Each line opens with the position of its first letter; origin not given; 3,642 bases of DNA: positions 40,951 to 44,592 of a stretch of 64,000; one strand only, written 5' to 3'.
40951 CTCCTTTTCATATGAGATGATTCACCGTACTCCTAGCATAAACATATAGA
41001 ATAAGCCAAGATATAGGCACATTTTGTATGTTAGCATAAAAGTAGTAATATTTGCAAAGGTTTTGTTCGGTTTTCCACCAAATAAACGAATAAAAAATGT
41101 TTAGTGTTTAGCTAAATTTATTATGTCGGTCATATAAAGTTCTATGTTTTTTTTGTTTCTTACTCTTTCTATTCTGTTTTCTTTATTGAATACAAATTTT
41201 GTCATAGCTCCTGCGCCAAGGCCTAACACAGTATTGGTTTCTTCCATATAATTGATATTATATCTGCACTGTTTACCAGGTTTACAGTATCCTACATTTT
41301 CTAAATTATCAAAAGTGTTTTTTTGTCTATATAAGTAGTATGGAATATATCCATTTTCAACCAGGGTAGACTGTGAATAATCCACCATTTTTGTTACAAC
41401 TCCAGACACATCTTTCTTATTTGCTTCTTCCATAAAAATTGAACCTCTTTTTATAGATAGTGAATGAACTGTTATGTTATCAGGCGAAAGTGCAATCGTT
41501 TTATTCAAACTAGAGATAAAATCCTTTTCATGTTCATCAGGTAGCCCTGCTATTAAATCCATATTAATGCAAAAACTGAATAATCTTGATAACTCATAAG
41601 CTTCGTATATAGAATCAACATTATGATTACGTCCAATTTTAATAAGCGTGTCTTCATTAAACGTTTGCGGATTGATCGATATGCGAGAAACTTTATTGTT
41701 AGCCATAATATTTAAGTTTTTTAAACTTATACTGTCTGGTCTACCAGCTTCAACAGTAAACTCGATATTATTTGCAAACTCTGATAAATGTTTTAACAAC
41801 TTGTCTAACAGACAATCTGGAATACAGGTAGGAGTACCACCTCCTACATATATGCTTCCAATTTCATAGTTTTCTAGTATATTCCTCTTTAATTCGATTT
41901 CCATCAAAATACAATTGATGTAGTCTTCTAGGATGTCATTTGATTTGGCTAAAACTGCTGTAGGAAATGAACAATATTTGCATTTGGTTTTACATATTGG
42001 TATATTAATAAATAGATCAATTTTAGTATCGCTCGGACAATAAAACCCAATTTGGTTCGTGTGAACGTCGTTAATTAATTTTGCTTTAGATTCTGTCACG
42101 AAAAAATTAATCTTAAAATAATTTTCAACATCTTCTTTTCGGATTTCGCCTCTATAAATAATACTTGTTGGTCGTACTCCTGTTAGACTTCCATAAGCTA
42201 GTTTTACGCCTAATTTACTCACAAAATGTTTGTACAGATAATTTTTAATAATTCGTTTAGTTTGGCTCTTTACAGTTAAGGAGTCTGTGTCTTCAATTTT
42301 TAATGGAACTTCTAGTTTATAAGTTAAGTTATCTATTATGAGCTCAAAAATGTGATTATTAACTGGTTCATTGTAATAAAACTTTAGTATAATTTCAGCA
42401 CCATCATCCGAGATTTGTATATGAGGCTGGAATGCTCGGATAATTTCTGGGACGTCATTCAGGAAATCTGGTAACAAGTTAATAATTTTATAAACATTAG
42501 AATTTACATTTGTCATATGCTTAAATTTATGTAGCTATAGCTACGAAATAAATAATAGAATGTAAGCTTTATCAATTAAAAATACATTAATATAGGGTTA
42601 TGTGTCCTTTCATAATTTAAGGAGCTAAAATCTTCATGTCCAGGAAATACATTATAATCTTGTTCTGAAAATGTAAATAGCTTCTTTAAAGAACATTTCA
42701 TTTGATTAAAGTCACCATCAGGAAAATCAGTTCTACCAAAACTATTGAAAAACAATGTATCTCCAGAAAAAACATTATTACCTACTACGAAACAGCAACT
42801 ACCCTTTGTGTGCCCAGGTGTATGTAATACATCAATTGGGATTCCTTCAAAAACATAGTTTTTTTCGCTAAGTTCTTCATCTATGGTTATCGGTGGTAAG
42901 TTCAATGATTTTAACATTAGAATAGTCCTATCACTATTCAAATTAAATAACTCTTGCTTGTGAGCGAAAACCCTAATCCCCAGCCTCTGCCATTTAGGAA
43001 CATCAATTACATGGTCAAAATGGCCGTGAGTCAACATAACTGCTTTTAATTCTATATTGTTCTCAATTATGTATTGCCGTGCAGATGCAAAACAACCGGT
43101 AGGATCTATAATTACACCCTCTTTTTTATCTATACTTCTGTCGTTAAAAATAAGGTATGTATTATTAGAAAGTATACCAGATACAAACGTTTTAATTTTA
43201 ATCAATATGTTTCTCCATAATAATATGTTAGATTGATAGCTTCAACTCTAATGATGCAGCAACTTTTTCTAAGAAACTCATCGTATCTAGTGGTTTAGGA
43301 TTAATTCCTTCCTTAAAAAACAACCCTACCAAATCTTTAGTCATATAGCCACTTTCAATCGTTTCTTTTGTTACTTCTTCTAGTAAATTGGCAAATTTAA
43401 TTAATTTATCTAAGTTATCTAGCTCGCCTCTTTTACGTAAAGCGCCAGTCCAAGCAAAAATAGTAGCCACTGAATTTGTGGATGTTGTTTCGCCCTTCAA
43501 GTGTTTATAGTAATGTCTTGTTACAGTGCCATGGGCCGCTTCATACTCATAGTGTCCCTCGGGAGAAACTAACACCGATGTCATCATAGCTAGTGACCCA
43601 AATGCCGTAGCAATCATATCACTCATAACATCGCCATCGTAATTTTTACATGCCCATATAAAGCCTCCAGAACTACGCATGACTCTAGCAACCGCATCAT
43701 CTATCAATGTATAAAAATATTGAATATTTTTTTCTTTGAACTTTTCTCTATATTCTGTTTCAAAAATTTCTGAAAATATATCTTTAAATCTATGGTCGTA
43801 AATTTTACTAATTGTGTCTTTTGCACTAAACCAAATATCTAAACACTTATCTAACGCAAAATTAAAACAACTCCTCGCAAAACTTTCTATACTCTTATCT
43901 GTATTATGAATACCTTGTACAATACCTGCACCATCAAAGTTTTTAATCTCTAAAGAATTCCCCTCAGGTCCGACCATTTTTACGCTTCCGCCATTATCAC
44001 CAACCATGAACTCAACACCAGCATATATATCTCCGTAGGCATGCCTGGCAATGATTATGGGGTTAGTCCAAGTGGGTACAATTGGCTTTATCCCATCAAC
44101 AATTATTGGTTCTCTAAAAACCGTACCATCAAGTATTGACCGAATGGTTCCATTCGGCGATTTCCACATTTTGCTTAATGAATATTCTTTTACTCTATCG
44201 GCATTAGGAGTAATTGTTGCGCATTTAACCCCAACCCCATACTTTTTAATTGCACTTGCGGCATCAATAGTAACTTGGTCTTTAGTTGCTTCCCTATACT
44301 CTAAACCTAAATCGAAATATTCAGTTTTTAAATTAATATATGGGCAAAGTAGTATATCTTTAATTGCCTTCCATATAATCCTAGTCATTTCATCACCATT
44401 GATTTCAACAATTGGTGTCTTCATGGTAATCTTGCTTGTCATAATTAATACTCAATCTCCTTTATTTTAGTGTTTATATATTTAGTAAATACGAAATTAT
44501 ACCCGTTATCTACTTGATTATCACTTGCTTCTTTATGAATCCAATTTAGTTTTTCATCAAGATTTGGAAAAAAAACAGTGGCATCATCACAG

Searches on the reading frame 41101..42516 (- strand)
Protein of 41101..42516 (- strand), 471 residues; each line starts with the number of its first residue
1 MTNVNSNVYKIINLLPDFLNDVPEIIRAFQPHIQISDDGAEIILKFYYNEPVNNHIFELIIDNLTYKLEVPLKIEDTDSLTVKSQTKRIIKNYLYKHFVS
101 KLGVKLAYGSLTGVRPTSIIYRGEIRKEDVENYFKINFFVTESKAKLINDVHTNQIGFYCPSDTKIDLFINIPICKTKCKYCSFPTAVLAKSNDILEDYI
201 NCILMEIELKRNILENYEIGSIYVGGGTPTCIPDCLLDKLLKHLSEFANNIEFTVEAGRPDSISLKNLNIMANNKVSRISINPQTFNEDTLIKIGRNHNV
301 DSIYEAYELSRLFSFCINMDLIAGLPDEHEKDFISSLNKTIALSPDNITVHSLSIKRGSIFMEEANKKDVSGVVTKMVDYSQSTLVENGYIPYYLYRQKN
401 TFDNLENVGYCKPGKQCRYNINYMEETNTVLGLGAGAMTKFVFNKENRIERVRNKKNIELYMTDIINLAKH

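Call 19: search_protein_families(library=pfam, proteins=[window:41101-42516:-], max_evalue=0.00001)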
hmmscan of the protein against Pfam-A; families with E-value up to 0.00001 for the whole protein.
window:41101-42516:- (471 aa): 1 family
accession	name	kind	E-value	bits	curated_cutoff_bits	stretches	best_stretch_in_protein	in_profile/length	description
PF04055.27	Radical_SAM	-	4.2e-17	63.2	29.5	1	173-335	5-161/166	Radical SAM superfamily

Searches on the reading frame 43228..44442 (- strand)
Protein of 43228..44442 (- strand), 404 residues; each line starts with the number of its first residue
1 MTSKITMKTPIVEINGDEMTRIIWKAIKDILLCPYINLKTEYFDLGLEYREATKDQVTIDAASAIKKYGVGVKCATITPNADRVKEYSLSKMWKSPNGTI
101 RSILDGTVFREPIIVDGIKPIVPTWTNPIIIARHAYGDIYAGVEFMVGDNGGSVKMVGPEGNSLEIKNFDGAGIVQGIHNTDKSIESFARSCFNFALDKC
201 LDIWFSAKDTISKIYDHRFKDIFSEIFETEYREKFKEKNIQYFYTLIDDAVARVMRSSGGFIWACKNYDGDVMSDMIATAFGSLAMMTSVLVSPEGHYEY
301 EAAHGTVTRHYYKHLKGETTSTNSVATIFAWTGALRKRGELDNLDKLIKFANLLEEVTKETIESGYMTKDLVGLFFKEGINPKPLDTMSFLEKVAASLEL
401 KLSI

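Call 19: search_protein_families(library=pfam, proteins=[window:43228-44442:-], max_evalue=0.00001)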
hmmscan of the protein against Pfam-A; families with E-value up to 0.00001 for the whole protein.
window:43228-44442:- (404 aa): 1 family
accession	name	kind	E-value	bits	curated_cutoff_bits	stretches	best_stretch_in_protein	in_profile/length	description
PF00180.25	Iso_dh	-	1.4e-51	176.2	27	1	10-374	5-335/348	Isocitrate/isopropylmalate dehydrogenase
